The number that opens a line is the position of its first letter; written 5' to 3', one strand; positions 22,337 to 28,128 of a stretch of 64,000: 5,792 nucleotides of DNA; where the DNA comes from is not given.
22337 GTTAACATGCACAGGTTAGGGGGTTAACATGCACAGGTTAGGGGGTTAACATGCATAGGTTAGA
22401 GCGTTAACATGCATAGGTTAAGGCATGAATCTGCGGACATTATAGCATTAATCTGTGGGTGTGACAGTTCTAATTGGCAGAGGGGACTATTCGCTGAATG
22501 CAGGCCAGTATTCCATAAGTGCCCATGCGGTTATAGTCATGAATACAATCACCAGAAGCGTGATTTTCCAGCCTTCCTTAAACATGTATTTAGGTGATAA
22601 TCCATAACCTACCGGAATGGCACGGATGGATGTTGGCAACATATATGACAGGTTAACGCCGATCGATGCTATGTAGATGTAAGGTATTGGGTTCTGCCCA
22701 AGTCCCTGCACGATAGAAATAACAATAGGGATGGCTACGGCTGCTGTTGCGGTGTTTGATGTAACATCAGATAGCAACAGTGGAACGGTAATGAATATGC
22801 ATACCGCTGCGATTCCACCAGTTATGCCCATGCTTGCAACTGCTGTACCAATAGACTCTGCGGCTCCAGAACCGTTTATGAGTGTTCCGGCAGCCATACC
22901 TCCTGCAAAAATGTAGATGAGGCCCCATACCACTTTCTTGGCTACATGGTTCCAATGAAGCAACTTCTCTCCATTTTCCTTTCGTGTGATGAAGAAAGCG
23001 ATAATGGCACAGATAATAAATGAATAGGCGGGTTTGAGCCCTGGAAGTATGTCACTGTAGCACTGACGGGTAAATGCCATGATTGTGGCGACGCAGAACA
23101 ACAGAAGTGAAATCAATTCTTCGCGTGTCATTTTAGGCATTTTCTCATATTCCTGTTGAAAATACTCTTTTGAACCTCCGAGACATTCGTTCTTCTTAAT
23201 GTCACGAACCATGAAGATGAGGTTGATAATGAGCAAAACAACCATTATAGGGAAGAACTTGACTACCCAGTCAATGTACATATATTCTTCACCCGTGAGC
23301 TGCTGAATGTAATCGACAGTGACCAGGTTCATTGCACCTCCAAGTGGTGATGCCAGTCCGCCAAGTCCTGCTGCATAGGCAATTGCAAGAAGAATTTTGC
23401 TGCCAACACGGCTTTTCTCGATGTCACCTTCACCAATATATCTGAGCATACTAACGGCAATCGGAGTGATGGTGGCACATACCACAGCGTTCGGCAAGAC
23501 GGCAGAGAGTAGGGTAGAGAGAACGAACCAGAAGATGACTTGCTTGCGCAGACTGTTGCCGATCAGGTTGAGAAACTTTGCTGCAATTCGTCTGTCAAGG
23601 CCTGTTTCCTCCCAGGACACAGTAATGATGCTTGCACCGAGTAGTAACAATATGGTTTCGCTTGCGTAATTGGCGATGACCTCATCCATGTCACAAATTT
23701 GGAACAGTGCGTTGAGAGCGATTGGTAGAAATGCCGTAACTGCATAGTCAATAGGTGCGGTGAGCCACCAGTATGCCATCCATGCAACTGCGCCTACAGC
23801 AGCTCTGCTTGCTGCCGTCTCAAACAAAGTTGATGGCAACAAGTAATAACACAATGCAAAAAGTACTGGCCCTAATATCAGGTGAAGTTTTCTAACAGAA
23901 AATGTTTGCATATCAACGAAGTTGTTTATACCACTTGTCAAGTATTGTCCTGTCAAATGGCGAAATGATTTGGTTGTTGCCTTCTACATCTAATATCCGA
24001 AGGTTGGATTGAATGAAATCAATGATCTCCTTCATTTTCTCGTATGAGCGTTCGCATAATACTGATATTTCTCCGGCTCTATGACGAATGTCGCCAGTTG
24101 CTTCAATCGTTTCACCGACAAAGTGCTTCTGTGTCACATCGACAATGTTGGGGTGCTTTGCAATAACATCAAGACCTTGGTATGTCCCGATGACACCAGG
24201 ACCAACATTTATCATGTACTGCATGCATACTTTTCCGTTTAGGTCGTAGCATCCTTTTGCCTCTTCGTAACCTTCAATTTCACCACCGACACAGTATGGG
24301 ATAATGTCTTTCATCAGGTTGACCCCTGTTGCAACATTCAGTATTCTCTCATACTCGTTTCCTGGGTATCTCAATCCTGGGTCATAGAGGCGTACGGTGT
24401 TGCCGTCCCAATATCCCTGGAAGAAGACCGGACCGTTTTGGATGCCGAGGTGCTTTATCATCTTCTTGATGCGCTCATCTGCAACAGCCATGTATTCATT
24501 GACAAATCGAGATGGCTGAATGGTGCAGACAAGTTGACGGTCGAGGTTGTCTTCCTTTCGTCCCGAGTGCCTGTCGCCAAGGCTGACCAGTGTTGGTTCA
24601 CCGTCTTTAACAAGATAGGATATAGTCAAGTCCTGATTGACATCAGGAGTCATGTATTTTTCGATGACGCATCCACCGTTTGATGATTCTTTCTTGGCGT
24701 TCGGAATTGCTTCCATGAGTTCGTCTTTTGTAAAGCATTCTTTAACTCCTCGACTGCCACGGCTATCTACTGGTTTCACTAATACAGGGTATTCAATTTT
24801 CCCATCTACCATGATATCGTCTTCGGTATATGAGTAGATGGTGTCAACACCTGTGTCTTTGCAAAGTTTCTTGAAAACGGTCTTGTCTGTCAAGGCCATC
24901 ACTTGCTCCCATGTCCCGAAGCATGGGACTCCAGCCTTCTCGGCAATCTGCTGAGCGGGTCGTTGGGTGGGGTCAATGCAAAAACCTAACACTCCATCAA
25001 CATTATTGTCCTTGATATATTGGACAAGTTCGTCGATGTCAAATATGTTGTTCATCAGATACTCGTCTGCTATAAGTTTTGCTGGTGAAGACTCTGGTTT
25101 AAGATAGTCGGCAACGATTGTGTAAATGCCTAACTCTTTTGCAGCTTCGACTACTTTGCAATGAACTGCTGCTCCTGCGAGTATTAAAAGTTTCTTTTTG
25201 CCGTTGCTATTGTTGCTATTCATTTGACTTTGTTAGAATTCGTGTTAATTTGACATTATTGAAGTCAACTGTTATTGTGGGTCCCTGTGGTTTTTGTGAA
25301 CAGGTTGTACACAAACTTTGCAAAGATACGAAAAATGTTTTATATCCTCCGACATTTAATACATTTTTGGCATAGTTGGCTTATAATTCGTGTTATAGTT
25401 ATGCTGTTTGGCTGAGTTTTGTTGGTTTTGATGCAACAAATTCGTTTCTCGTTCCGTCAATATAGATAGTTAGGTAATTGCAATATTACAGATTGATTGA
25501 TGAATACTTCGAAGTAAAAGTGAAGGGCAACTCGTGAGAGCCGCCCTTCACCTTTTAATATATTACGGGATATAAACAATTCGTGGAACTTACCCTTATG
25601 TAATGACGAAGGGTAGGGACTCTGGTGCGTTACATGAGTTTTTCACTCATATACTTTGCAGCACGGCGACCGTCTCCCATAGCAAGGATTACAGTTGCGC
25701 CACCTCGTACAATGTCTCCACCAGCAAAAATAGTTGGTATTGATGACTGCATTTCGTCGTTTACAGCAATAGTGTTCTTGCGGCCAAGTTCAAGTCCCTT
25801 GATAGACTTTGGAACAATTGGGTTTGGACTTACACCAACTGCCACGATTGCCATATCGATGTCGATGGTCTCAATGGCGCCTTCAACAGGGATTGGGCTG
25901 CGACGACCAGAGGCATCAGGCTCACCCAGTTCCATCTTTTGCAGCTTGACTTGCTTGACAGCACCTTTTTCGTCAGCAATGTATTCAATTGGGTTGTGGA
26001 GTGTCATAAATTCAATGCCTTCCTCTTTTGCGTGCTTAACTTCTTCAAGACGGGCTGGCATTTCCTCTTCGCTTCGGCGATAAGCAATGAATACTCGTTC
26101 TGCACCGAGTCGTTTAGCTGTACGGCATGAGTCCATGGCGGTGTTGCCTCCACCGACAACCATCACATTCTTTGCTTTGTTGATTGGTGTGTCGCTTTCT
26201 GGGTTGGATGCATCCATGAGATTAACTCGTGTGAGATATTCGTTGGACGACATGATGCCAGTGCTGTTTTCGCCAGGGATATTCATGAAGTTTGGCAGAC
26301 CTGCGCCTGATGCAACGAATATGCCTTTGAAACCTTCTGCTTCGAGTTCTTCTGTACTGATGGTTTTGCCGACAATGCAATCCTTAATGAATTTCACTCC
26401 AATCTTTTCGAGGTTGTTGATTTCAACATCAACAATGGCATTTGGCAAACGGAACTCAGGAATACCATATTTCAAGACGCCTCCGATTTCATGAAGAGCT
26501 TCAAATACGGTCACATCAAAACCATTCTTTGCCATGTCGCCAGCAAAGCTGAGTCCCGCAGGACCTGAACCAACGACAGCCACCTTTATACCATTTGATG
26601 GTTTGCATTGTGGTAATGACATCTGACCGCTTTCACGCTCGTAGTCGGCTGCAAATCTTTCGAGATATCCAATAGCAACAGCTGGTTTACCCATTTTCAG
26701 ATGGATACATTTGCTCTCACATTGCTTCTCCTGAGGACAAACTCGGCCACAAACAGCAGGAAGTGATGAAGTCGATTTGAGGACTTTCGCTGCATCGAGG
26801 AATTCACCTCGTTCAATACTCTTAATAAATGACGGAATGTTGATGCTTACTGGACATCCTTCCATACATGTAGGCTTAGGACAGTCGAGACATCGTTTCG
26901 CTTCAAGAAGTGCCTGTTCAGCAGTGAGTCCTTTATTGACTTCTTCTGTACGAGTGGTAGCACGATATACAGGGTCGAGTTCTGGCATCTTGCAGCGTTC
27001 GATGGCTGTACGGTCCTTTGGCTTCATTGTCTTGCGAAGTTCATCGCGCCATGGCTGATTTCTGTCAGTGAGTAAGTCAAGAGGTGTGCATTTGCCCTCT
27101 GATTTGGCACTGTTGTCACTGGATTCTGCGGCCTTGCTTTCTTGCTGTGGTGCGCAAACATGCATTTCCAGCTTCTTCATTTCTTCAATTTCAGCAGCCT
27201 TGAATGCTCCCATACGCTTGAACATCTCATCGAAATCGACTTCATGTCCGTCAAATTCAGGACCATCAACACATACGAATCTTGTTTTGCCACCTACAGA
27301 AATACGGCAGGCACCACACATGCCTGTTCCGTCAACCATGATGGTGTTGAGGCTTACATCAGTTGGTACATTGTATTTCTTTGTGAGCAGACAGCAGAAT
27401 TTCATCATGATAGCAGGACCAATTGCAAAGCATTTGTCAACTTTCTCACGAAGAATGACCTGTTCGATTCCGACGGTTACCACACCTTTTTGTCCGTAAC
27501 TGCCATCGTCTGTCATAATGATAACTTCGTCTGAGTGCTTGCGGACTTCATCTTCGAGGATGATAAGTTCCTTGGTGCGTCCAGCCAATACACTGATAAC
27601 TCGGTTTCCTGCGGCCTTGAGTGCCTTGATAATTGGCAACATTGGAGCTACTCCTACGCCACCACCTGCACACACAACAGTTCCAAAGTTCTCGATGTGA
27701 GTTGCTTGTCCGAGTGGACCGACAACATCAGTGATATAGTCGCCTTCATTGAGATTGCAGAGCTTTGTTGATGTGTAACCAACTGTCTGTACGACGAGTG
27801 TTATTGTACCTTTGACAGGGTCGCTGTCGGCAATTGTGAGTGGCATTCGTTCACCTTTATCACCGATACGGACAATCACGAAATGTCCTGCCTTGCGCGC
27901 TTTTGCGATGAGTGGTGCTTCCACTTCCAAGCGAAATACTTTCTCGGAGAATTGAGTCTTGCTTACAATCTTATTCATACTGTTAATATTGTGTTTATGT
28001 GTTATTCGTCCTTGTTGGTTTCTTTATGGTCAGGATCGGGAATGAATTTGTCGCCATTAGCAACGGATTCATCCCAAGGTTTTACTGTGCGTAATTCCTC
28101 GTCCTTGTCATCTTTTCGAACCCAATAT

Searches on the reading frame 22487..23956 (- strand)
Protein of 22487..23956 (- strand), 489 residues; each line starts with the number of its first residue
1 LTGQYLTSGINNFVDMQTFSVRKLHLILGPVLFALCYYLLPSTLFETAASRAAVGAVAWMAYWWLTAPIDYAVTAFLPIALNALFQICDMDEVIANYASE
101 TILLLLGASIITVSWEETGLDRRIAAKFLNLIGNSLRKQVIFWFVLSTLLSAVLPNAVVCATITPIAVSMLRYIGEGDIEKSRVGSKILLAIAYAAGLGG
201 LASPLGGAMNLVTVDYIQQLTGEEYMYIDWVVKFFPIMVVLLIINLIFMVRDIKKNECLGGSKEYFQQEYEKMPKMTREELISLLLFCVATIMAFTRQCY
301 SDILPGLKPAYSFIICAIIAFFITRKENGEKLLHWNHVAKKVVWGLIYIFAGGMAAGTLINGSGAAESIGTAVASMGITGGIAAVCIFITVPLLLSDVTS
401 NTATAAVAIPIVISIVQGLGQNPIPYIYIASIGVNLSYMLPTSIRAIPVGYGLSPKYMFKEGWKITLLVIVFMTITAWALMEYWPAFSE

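Call 8: search_protein_families(library=pfam, proteins=[window:22487-23956:-])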
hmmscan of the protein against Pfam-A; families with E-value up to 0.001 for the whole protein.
window:22487-23956:- (489 aa): 2 families
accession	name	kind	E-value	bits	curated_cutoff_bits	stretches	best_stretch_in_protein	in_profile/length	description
PF03600.22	CitMHS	-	3.9e-48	164.7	31.9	1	62-433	2-336/336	Citrate transporter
PF00939.25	Na_sulph_symp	-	2.1e-34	119.8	27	1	30-485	10-467/472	Sodium:sulfate symporter transmembrane region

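Call 99: find_encoding_contigs(protein=window:22487-23956:-, flank=900, max_places=10)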
Protein window:22487-23956:- (489 aa): no gene with exactly this product is on record in the collection.

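Call 100: find_encoding_contigs(protein=window:22487-23911:-, flank=900, max_places=10)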
Protein window:22487-23911:- (474 aa): 1 contig read that carries it; 1 place shown.
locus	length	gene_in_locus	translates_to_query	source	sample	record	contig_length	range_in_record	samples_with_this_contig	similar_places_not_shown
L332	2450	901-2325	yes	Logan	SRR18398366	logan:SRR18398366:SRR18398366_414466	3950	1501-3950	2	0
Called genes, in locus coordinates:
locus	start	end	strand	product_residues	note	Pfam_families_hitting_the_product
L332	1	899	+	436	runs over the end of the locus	PF02786:CPSase_L_D2, PF13535:ATP-grasp_4 (weak)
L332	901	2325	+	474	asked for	PF00939:Na_sulph_symp, PF03600:CitMHS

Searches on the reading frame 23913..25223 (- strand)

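Call 84: search_protein_families(library=pfam, proteins=[window:23913-25223:-], max_evalue=0.00001)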
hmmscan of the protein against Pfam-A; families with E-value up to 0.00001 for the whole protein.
window:23913-25223:- (436 aa): 2 families
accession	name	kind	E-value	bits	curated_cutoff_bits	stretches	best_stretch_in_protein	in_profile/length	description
PF02786.22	CPSase_L_D2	-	2.4e-08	34.2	19.8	1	113-263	1-156/211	Carbamoyl-phosphate synthase L chain, ATP binding domain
PF13535.11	ATP-grasp_4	-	1.1e-07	32.1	27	1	143-267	1-132/160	ATP-grasp domain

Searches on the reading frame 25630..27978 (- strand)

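Call 8: search_protein_families(library=pfam, proteins=[window:25630-27978:-])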
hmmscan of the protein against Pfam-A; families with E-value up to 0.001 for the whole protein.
window:25630-27978:- (782 aa): 8 families
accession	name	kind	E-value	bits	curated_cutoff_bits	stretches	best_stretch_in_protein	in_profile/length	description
PF14691.11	Fer4_20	-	6.4e-40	135.9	25.8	1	343-451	4-112/113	Dihydroprymidine dehydrogenase domain II, 4Fe-4S cluster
PF07992.20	Pyr_redox_2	-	1.1e-35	123.9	26.1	1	465-770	2-291/291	Pyridine nucleotide-disulphide oxidoreductase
PF10418.14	DHODB_Fe-S_bind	-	1.1e-13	51.1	23.9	1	211-248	1-41/41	Iron-sulfur cluster binding domain of dihydroorotate dehydrogenase B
PF00070.33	Pyr_redox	-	6.3e-12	46.3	22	1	604-680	1-80/82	Pyridine nucleotide-disulphide oxidoreductase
PF13450.12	NAD_binding_8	-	4e-08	33.9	21.9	1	468-502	1-35/68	NAD(P)-binding Rossmann-like domain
PF13738.12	Pyr_redox_3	-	9.7e-08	32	30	1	551-751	126-302/305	Pyridine nucleotide-disulphide oxidoreductase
PF01262.27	AlaDh_PNT_C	-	0.00034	20.5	23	0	602-634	28-60/214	Alanine dehydrogenase/PNT, C-terminal domain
PF01946.23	Thi4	-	0.00041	20.1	26.2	0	465-509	19-64/235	Thi4 family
